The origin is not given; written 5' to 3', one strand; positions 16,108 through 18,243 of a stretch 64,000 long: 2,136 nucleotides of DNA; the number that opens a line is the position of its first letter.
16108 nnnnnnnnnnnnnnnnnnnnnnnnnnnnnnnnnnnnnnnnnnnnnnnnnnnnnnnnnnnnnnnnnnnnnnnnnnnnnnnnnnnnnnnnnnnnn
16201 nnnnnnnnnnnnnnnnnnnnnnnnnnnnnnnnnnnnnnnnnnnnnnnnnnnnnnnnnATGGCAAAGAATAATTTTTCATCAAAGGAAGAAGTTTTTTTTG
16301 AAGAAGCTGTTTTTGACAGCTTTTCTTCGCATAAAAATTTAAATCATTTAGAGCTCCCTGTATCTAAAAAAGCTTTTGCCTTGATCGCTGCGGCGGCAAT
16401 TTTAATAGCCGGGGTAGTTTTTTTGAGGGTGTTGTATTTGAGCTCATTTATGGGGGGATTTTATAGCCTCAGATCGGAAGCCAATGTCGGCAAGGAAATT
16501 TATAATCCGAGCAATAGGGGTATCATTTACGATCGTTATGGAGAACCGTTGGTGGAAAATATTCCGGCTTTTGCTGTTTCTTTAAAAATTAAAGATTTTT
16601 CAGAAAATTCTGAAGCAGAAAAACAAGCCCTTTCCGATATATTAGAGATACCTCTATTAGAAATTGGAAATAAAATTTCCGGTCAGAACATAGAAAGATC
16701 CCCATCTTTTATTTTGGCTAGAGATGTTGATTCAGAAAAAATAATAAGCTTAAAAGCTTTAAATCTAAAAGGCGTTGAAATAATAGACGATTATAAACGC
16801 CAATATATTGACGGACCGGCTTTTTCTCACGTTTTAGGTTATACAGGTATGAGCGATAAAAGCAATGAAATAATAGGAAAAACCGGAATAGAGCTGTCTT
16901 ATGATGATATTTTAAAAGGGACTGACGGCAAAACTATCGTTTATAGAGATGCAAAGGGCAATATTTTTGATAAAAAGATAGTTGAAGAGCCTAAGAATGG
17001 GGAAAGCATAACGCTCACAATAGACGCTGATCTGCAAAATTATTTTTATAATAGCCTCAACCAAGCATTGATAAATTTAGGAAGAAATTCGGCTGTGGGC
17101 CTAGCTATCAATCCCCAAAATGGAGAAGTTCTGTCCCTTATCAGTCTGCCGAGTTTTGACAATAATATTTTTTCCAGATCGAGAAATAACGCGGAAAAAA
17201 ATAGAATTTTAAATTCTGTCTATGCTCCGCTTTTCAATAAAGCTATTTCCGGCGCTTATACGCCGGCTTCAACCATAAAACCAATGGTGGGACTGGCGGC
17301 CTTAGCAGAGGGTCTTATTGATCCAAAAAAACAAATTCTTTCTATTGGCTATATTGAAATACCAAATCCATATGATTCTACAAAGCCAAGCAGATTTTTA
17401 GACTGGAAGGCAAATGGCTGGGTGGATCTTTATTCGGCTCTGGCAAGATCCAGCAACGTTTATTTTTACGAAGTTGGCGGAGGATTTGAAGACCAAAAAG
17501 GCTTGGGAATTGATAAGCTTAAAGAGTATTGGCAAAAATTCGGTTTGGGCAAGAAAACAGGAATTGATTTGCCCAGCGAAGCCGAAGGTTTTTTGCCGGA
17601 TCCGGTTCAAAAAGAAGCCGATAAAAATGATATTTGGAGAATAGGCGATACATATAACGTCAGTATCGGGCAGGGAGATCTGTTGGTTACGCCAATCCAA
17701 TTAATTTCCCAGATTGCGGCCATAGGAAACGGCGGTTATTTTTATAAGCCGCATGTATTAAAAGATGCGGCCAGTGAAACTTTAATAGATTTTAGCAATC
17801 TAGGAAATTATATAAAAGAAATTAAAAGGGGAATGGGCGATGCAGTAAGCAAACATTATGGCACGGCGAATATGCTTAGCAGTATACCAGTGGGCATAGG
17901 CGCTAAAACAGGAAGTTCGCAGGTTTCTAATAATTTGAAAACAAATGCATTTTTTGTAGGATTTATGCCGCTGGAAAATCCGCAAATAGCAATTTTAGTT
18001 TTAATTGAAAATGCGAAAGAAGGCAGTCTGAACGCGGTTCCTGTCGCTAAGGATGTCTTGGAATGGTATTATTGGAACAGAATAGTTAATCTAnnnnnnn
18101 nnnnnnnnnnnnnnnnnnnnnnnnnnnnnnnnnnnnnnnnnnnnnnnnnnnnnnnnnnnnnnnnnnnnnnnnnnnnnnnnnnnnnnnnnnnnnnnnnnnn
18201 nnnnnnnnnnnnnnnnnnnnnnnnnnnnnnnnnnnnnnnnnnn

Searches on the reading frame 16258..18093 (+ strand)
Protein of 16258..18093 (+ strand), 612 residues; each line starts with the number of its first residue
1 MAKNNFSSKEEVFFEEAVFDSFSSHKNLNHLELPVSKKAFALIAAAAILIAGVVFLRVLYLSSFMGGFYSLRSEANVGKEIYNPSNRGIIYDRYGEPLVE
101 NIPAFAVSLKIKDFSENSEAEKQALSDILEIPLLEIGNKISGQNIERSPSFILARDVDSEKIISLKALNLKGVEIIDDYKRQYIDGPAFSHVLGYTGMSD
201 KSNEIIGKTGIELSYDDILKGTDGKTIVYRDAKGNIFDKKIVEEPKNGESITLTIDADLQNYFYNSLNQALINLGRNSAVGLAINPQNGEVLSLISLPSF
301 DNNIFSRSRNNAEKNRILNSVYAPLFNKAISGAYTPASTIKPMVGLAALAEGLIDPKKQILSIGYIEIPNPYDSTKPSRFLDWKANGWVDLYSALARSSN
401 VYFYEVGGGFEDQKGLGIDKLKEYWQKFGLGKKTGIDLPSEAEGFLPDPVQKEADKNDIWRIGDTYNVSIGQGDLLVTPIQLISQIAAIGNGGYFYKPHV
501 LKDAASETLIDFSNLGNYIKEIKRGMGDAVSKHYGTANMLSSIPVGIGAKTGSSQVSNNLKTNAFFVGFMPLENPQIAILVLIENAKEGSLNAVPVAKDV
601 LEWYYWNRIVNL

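Call 16: search_protein_families(library=pfam, proteins=[window:16258-18093:+], max_evalue=0.001)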
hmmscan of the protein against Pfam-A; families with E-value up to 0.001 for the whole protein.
window:16258-18093:+ (612 aa): 3 families
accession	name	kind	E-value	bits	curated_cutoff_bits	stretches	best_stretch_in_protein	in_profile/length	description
PF00905.27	Transpeptidase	-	4.4e-51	174.3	22.1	1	282-602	4-299/299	Penicillin binding protein transpeptidase domain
PF03717.20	PBP_dimer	-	3.1e-29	103.1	24.4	1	84-238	3-177/180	Penicillin-binding Protein dimerisation domain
PF21922.1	PBP_dimer_2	-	4e-07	30.6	27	1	178-229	22-67/83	Penicillin binding protein A dimerisation domain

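Call 86: search_protein_families(library=ncbifam, proteins=[window:16258-18093:+], max_evalue=0.00001)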
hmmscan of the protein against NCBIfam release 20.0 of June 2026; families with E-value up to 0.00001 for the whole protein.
window:16258-18093:+ (612 aa): 16 families
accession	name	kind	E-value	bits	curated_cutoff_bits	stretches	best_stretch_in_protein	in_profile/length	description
TIGR03423.1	pbp2_mrdA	equivalog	3.3e-132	442.1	455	1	41-605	4-591/593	penicillin-binding protein 2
TIGR02214.1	spoVD_pbp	equivalog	1.4e-72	245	688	1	45-601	7-551/636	stage V sporulation protein D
NF008061.0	PRK10795.1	equivalog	3e-69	234.2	962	1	41-590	22-599/634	peptidoglycan DD-transpeptidase MrdA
NF051842.1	PBP4_5_Efaec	equivalog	1.1e-45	156.2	700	1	83-597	161-658/668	penicillin-binding protein PBP4(5)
NF053573.1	PBP2_PenA_Neis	exception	2.2e-43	148.7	1105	1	42-599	31-555/572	peptidoglycan D,D-transpeptidase PBP2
NF011685.0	PRK15105.1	subfamily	2.4e-41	142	737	1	40-590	24-539/588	peptidoglycan glycosyltransferase FtsI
NF000237.1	MECA_PBP2A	equivalog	3.7e-32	111.4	750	1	85-532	149-581/668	PBP2a family beta-lactam-resistant peptidoglycan transpeptidase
NF033378.1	MECD_PBP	exception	3.1e-29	101.8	1450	1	85-504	151-561/678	PBP2a family beta-lactam-resistant peptidoglycan transpeptidase MecD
NF000409.1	MECA_pure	exception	1.5e-28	99.7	1490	1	186-533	246-582/668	PBP2a family beta-lactam-resistant peptidoglycan transpeptidase MecA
NF038271.1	strep_PBP2X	exception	1.9e-27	95.8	1050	1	165-503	167-482/750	penicillin-binding protein PBP2X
NF000410.1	MECA1_pure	exception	2e-27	95.7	1480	1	200-534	271-581/666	PBP2a family beta-lactam-resistant peptidoglycan transpeptidase MecA1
NF038278.1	strep_PBP2B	exception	2.7e-27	95.5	975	1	203-604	259-674/678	penicillin-binding protein PBP2B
NF000406.1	MECB_PBP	exception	3e-27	95.3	1450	1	180-503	239-557/674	PBP2a family beta-lactam-resistant peptidoglycan transpeptidase MecB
NF000407.1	MECC_PBP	exception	9.5e-26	90.2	1500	1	127-511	185-557/665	PBP2a family beta-lactam-resistant peptidoglycan transpeptidase MecC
NF000408.1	MECA2_pure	exception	1.5e-25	89.5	1525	1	202-531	274-580/668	PBP2a family beta-lactam-resistant peptidoglycan transpeptidase MecA2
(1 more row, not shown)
